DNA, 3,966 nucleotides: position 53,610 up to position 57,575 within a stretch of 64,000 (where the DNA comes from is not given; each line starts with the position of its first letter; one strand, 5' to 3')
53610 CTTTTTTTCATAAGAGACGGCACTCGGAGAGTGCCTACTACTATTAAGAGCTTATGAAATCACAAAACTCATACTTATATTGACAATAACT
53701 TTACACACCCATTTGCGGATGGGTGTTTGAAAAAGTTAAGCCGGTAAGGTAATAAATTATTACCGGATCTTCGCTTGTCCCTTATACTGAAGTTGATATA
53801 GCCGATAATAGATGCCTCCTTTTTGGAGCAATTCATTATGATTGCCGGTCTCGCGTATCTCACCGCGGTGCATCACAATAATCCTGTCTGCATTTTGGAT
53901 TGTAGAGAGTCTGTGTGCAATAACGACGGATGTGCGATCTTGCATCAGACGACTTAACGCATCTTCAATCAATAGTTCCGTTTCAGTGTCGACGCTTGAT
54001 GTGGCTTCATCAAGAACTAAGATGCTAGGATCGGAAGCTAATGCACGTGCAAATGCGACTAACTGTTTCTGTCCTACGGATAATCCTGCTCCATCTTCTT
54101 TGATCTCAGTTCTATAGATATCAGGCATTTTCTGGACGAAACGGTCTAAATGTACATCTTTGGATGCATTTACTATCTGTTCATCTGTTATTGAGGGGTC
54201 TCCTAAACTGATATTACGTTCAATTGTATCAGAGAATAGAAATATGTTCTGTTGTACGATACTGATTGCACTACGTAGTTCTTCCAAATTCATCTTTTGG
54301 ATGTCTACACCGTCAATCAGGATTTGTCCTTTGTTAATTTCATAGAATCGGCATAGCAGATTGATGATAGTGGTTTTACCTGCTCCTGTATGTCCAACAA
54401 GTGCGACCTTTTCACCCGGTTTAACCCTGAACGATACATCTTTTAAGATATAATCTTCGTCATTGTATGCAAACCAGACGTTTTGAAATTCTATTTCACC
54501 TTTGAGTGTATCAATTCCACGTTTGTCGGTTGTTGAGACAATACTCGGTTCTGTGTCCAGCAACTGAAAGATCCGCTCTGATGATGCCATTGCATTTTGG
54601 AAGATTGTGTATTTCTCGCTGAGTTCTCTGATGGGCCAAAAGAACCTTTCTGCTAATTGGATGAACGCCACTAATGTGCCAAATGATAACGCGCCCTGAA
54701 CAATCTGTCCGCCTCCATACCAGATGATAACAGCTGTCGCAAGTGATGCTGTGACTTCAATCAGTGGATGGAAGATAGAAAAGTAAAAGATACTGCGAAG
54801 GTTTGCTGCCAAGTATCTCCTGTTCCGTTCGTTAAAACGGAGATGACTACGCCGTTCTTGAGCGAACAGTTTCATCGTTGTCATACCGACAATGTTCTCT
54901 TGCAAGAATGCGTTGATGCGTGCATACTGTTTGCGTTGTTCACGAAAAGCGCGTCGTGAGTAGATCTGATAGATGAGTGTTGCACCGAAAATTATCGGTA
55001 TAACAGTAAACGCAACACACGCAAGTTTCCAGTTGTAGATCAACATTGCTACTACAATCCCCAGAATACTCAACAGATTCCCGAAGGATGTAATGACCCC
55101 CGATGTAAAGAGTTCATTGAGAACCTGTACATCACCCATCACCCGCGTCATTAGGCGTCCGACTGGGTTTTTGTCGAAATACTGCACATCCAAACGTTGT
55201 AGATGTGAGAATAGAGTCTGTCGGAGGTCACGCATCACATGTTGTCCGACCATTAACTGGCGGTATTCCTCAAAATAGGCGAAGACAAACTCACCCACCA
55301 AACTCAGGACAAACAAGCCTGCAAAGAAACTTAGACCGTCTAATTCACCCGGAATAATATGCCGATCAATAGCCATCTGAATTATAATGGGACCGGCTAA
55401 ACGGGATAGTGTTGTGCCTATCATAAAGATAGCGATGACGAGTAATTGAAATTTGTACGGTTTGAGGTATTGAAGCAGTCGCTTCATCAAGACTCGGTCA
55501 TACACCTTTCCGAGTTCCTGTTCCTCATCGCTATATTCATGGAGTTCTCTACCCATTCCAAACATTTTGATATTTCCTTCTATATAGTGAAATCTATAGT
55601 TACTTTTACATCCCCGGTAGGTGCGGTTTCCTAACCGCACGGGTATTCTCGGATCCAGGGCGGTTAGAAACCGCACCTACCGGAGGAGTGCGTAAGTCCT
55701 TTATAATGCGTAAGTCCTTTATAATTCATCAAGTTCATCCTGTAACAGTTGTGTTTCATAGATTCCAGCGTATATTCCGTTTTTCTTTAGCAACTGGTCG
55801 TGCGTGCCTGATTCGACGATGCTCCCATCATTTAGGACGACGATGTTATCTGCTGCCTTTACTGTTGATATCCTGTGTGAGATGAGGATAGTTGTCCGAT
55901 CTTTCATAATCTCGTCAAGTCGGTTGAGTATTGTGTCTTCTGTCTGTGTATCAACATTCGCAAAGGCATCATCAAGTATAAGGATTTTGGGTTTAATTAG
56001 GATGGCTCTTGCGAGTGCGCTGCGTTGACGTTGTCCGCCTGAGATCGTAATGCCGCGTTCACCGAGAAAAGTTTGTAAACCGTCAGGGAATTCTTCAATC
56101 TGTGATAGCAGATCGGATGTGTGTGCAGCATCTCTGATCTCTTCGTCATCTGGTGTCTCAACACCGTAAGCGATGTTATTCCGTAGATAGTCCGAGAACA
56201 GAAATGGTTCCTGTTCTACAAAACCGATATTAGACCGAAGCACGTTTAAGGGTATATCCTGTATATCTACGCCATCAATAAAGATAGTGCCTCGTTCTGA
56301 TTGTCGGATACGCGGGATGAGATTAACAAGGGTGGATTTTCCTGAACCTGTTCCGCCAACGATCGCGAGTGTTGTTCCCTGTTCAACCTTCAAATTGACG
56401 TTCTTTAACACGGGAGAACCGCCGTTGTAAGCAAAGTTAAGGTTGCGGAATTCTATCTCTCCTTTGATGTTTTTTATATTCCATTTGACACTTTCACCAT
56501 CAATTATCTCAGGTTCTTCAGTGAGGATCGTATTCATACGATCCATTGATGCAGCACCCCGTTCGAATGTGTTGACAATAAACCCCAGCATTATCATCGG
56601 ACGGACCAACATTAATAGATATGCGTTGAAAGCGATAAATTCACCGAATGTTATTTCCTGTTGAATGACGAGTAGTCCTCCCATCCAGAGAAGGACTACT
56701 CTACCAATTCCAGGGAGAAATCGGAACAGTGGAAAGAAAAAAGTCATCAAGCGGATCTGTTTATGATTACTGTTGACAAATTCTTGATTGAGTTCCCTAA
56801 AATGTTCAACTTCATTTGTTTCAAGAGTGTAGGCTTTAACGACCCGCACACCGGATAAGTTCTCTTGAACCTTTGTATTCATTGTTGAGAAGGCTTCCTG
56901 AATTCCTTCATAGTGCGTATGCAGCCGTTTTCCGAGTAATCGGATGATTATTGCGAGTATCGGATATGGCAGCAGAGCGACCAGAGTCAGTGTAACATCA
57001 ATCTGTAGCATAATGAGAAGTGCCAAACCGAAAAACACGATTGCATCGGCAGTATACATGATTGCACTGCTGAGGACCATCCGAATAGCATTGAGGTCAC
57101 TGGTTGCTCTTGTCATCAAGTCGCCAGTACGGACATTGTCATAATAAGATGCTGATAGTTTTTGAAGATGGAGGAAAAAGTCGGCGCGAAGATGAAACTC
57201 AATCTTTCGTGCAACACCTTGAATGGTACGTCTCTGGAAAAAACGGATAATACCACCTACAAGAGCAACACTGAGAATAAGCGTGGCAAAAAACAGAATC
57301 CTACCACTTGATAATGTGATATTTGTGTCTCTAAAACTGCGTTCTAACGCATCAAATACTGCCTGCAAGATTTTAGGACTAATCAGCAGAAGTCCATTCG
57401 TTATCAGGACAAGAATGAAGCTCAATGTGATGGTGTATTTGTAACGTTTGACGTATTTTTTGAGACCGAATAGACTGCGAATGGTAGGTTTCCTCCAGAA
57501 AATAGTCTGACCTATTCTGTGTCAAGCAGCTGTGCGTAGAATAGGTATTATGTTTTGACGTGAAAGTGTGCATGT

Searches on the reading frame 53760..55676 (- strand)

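Call 61: search_protein_families(library=pfam, proteins=[window:53760-55676:-], max_evalue=0.0001)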
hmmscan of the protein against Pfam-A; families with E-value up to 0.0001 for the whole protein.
window:53760-55676:- (638 aa): 3 families
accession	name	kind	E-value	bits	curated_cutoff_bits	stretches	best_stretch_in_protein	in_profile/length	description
PF00664.28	ABC_membrane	-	3.6e-52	178.2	28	1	78-348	1-273/274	ABC transporter transmembrane region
PF00005.33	ABC_tran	-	2.2e-32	113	25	1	411-560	1-137/137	ABC transporter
PF02463.25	SMC_N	-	7.8e-06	25.9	40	1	442-603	101-212/220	RecF/RecN/SMC N terminal domain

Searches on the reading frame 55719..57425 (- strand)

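Call 61: search_protein_families(library=pfam, proteins=[window:55719-57425:-], max_evalue=0.0001)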
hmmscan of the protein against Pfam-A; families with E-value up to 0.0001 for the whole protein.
window:55719-57425:- (568 aa): 2 families
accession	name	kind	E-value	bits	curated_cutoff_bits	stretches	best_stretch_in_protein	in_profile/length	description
PF00664.28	ABC_membrane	-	6.9e-42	144.4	28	1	1-277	3-274/274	ABC transporter transmembrane region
PF00005.33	ABC_tran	-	2.5e-30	106.3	25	1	340-488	1-136/137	ABC transporter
